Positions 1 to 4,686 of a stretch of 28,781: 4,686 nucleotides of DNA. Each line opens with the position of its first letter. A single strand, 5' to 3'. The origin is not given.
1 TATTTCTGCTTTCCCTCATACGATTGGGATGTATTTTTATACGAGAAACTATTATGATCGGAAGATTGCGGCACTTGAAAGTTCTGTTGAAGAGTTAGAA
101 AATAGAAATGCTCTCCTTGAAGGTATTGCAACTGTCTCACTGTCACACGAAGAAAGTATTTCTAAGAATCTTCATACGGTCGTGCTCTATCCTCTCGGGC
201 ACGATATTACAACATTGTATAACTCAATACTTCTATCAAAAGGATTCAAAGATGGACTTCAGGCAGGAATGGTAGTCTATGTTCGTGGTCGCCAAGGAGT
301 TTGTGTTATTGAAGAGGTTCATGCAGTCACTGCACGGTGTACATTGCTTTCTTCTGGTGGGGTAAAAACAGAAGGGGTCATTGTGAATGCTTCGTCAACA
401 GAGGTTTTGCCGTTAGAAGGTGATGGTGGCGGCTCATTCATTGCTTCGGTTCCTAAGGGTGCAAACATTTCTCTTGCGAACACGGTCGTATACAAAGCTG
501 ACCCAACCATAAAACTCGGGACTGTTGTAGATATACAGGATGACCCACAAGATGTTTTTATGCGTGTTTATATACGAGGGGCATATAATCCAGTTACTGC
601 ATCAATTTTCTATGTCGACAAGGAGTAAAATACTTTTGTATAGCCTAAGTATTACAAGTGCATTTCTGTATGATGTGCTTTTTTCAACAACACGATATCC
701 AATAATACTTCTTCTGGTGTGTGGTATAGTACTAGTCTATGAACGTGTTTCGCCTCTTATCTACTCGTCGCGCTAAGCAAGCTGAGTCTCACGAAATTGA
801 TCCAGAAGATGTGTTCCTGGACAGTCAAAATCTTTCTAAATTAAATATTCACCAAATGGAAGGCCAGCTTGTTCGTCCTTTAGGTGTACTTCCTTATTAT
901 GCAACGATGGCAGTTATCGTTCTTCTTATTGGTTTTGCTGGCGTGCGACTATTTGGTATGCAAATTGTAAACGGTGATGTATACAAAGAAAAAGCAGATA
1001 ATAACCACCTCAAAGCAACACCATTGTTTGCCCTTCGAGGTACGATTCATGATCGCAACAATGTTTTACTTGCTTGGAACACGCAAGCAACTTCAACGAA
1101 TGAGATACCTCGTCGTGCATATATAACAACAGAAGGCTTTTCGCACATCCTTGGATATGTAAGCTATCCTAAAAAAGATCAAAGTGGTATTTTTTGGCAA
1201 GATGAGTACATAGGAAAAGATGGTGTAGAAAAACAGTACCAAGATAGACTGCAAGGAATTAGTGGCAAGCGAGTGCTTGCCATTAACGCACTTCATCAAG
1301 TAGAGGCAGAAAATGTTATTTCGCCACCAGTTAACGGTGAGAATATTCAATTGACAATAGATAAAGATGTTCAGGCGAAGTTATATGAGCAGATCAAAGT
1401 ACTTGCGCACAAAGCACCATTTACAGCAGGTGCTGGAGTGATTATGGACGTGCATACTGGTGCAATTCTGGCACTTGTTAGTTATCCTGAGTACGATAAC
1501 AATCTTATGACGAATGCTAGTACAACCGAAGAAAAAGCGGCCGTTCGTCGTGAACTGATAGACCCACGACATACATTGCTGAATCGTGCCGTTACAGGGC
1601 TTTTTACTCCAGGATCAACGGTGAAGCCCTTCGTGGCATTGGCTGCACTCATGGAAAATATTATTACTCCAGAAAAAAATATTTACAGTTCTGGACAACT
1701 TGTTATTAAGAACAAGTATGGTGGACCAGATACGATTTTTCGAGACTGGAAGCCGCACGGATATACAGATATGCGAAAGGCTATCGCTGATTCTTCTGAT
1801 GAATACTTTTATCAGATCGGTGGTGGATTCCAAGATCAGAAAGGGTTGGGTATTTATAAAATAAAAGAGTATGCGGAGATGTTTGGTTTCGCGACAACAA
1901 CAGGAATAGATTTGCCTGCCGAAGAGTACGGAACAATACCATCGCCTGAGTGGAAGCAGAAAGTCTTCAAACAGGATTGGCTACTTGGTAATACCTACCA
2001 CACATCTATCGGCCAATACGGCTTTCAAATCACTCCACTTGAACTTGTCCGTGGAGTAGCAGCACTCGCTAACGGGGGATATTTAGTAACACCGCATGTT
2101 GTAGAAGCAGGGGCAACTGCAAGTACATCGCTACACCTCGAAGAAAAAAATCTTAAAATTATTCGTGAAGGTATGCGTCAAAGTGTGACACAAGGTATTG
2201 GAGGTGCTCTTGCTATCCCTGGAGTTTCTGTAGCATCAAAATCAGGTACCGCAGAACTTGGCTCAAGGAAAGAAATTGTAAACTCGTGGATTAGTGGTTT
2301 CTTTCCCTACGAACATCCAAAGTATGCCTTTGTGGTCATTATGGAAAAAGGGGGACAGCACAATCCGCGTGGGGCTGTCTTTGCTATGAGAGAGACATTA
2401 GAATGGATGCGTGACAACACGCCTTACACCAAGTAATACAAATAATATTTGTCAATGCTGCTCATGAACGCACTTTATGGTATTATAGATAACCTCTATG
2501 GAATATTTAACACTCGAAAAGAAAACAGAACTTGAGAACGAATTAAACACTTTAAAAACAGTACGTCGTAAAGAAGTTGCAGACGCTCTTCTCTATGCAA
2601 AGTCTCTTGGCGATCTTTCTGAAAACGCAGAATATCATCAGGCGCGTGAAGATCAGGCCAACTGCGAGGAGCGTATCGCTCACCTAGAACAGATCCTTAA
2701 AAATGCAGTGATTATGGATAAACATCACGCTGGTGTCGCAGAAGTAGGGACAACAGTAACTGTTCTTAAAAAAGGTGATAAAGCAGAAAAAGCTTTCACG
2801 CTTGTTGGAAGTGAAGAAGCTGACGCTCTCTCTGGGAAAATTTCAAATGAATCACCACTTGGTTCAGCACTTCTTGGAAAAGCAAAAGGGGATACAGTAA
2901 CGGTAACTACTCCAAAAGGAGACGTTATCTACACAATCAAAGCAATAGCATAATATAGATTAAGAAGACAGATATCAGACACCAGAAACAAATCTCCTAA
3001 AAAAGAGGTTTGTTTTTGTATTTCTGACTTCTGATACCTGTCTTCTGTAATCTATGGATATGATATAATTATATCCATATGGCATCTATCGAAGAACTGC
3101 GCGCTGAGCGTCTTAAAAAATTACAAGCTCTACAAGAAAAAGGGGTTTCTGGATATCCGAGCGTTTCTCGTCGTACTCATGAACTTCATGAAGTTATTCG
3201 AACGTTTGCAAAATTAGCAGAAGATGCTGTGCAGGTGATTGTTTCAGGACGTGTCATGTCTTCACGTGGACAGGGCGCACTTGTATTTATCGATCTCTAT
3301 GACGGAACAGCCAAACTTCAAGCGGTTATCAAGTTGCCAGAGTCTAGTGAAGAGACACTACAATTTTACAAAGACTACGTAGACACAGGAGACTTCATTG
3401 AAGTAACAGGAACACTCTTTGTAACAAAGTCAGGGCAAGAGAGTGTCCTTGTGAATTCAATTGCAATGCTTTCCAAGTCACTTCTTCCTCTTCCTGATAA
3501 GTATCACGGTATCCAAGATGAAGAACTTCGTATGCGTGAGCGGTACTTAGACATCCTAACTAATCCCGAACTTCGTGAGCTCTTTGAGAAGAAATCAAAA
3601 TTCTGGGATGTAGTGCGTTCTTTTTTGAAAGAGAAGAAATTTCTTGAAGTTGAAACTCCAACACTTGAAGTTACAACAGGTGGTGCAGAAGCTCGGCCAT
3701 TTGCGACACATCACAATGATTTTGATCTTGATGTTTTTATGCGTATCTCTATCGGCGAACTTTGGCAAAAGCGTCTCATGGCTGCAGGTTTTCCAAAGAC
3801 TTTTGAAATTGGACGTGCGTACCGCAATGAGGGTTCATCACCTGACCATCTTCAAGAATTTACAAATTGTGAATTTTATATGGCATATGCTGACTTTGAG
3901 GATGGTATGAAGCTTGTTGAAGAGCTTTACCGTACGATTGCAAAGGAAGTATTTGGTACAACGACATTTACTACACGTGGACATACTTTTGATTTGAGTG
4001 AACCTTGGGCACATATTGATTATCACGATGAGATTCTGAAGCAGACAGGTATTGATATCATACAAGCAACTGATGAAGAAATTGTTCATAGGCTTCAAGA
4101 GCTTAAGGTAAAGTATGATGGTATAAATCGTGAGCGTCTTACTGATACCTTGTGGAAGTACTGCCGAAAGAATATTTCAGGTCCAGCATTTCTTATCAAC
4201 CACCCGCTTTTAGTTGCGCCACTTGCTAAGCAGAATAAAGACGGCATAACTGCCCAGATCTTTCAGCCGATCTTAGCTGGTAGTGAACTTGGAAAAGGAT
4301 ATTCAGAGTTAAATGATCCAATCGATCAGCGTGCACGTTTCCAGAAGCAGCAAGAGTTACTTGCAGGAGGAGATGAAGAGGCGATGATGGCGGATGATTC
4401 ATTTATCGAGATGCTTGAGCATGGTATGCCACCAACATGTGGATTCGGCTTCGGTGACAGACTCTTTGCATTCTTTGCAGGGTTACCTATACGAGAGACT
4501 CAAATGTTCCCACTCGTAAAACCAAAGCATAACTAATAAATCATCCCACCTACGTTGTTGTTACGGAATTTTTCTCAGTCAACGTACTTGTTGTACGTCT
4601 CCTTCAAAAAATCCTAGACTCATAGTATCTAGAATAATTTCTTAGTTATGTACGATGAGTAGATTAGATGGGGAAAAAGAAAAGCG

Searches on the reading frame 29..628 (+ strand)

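Call 4: search_protein_families(library=ncbifam, proteins=[window:29-628:+])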
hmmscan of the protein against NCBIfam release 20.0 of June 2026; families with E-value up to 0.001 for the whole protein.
window:29-628:+ (199 aa): 1 family
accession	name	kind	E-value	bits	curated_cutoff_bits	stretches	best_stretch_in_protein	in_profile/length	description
NF010527.0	PRK13922.6-2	equivalog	4.2e-05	22.9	289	1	15-133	66-175/249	rod shape-determining protein MreC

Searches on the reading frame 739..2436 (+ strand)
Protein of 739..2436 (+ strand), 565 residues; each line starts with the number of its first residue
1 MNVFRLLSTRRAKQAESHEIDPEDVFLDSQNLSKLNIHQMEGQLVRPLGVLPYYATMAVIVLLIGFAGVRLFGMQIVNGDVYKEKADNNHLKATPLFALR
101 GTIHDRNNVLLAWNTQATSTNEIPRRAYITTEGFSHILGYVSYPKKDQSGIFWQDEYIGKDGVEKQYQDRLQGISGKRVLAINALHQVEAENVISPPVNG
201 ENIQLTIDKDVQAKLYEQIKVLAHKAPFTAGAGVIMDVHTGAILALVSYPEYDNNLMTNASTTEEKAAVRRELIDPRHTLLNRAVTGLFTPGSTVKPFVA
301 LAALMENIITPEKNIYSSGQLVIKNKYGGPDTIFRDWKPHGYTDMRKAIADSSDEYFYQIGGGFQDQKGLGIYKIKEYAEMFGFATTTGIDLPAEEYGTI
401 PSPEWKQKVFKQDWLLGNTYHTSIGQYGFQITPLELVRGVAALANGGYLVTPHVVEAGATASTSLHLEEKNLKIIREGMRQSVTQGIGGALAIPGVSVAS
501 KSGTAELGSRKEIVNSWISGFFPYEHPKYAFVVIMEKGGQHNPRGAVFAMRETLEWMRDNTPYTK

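Call 4: search_protein_families(library=ncbifam, proteins=[window:739-2436:+])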
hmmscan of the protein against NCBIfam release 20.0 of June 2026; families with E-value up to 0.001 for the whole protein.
window:739-2436:+ (565 aa): 19 families
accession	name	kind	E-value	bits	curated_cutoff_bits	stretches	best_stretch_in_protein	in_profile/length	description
TIGR03423.1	pbp2_mrdA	equivalog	1.2e-118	397.3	455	2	122-549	142-583/593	penicillin-binding protein 2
NF008061.0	PRK10795.1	equivalog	2e-66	224.9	962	2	124-555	163-610/634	peptidoglycan DD-transpeptidase MrdA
TIGR02214.1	spoVD_pbp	equivalog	4.4e-52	177.3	688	2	159-542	167-536/636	stage V sporulation protein D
NF051842.1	PBP4_5_Efaec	equivalog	2.5e-39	135.2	700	1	118-540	247-650/668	penicillin-binding protein PBP4(5)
NF000237.1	MECA_PBP2A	equivalog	1.1e-29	103.3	750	1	78-527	193-623/668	PBP2a family beta-lactam-resistant peptidoglycan transpeptidase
NF000408.1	MECA2_pure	exception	2.6e-28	98.6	1525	1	118-527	233-623/668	PBP2a family beta-lactam-resistant peptidoglycan transpeptidase MecA2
NF053573.1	PBP2_PenA_Neis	exception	5.8e-28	97.8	1105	1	158-533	187-533/572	peptidoglycan D,D-transpeptidase PBP2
NF000406.1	MECB_PBP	exception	3e-27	95.3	1450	1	88-527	202-629/674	PBP2a family beta-lactam-resistant peptidoglycan transpeptidase MecB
NF038278.1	strep_PBP2B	exception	4.1e-27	94.9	975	2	156-537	260-654/678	penicillin-binding protein PBP2B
NF000410.1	MECA1_pure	exception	1.1e-26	93.1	1480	1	86-528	200-622/666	PBP2a family beta-lactam-resistant peptidoglycan transpeptidase MecA1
NF000409.1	MECA_pure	exception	4.5e-26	91.5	1490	1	79-527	194-623/668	PBP2a family beta-lactam-resistant peptidoglycan transpeptidase MecA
NF011685.0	PRK15105.1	subfamily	4.6e-25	88.2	737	2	158-312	187-326/588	peptidoglycan glycosyltransferase FtsI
NF000407.1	MECC_PBP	exception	5.2e-23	81.2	1500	1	119-526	231-619/665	PBP2a family beta-lactam-resistant peptidoglycan transpeptidase MecC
NF033378.1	MECD_PBP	exception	2.5e-21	75.6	1450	1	99-525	216-630/678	PBP2a family beta-lactam-resistant peptidoglycan transpeptidase MecD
NF038271.1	strep_PBP2X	exception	2.6e-21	75.5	1050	1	123-456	180-481/750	penicillin-binding protein PBP2X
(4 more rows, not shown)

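Call 71: find_encoding_contigs(protein=window:739-2436:+, flank=10000, max_places=3)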
Protein window:739-2436:+ (565 aa): no gene with exactly this product is on record in the collection.

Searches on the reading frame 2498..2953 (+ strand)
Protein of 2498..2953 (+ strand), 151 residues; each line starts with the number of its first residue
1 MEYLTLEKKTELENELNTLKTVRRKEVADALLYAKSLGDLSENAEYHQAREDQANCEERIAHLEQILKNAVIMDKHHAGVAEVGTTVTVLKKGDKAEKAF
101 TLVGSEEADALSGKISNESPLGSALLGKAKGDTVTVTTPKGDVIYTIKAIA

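Call 4: search_protein_families(library=ncbifam, proteins=[window:2498-2953:+])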
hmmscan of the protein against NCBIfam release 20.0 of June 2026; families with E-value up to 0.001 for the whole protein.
window:2498-2953:+ (151 aa): 13 families
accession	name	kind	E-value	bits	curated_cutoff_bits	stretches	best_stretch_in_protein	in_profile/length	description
NF001263.0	PRK00226.1-4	equivalog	1e-50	171.7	145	1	3-150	8-157/160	transcription elongation factor GreA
TIGR01462.1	greA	subfamily_domain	2.1e-48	164.2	139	1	3-150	1-150/151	transcription elongation factor GreA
NF001261.0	PRK00226.1-2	equivalog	2.2e-41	141.4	167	1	4-150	6-154/157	transcription elongation factor GreA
NF001264.0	PRK00226.1-5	equivalog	5e-38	130.4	180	1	4-150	6-155/158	transcription elongation factor GreA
NF001260.0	PRK00226.1-1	equivalog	4.6e-37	127.1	234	1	4-144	8-150/160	transcription elongation factor GreA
NF001262.0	PRK00226.1-3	equivalog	4.9e-32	110.9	161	1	2-144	7-152/165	transcription elongation factor GreA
NF002506.1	PRK01885.1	equivalog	2e-27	95.8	188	1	2-150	3-152/156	transcription elongation factor GreB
TIGR01461.1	greB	equivalog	4.2e-26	91.6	171.05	1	2-150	3-152/156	transcription elongation factor GreB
NF011309.0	PRK14720.1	equivalog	1.3e-25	89.7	714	1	13-150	761-900/906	transcription elongation factor GreA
NF004548.0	PRK05892.1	equivalog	6.9e-18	65.1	126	1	7-148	11-152/158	nucleoside diphosphate kinase regulator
NF004969.0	PRK06330.1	equivalog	1.4e-13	50.4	697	1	6-139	571-705/718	transcript cleavage factor/unknown domain fusion protein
NF004973.0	PRK06342.1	equivalog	9.5e-13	48.2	159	1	41-142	53-155/160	transcription elongation factor GreA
NF004396.0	PRK05753.1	equivalog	1.5e-10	41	109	1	53-142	25-116/137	nucleoside diphosphate kinase regulator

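Call 73: find_encoding_contigs(protein=window:2498-2953:+, flank=10000, max_places=2)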
Protein window:2498-2953:+ (151 aa): 8 contigs read that carry it; 2 places shown.
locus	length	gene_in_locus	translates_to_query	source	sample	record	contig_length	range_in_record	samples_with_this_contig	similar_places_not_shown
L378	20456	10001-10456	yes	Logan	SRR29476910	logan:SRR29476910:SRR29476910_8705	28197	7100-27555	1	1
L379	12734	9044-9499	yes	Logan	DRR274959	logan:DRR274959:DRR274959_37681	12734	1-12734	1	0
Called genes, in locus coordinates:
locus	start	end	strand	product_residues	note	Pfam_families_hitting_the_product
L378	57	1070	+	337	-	PF00022:Actin, PF06723:MreB_Mbl, PF00012:HSP70, PF14450:FtsA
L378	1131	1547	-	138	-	PF00293:NUDIX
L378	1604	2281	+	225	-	PF13177:DNA_pol3_delta2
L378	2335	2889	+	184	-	PF01765:RRF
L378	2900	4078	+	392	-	PF02163:Peptidase_M50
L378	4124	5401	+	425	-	PF00587:tRNA-synt_2b, PF03129:HGTP_anticodon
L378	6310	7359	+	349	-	PF06723:MreB_Mbl, PF00022:Actin (weak), PF00012:HSP70, PF14450:FtsA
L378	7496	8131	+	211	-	PF04085:MreC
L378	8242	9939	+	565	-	PF03717:PBP_dimer, PF00905:Transpeptidase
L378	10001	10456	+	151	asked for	PF03449:GreA_GreB_N, PF01272:GreA_GreB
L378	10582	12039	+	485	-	PF01336:tRNA_anti-codon, PF00152:tRNA-synt_2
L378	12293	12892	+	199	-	PF02861:Clp_N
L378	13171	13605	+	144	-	PF02381:MraZ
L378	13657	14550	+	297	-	PF01795:Methyltransf_5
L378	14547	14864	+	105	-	-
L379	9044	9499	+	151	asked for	PF03449:GreA_GreB_N, PF01272:GreA_GreB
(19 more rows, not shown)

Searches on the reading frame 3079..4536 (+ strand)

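Call 4: search_protein_families(library=ncbifam, proteins=[window:3079-4536:+])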
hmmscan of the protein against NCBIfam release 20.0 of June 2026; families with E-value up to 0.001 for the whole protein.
window:3079-4536:+ (485 aa): 16 families
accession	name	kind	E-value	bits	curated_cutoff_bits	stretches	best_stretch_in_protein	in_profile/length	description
NF001756.1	PRK00484.1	subfamily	2.7e-147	491.4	468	1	6-483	2-488/488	lysine--tRNA ligase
TIGR00499.1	lysS_bact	equivalog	6.9e-131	437.3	427.6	1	6-483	4-495/496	lysine--tRNA ligase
NF002821.0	PRK02983.1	equivalog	4.6e-129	432.2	742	1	7-483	621-1101/1102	bifunctional lysylphosphatidylglycerol synthetase/lysine--tRNA ligase LysX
NF009101.0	PRK12445.1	subfamily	6.4e-100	335.1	1026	1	5-483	17-504/505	lysine--tRNA ligase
TIGR00462.1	genX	equivalog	1.3e-43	149.6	286.9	1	170-468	2-294/304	EF-P lysine aminoacylase EpmA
NF003483.0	PRK05159.1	equivalog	6e-35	121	353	1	49-478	16-430/438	aspartate--tRNA(Asn) ligase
NF006828.0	PRK09350.1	equivalog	2.7e-34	118.9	264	1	168-467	15-309/325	elongation factor P--(R)-beta-lysine ligase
NF001750.0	PRK00476.1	equivalog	4.8e-34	117.6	443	2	51-296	19-270/590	aspartate--tRNA ligase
TIGR00458.1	aspS_nondisc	equivalog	7.9e-34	117.4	368.4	1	47-478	9-420/428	aspartate--tRNA(Asn) ligase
TIGR00459.1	aspS_bact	equivalog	8.1e-33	113.6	373.85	1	51-304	17-263/586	aspartate--tRNA ligase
TIGR00457.1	asnS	equivalog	2.6e-23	82.6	342.6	1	38-480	6-449/455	asparagine--tRNA ligase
NF003037.0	PRK03932.1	equivalog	3.6e-23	82.2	414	1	49-479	15-444/451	asparagine--tRNA ligase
NF009460.0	PRK12820.1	equivalog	1.6e-18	66.3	1379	1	41-285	23-288/723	bifunctional aspartyl-tRNA synthetase/aspartyl/glutamyl-tRNA amidotransferase subunit C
NF005052.0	PRK06462.1-1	equivalog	4e-09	36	368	1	157-292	37-174/353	asparagine synthetase A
NF005054.0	PRK06462.1-4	equivalog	2.3e-07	30.2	309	1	158-326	14-192/318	asparagine synthetase A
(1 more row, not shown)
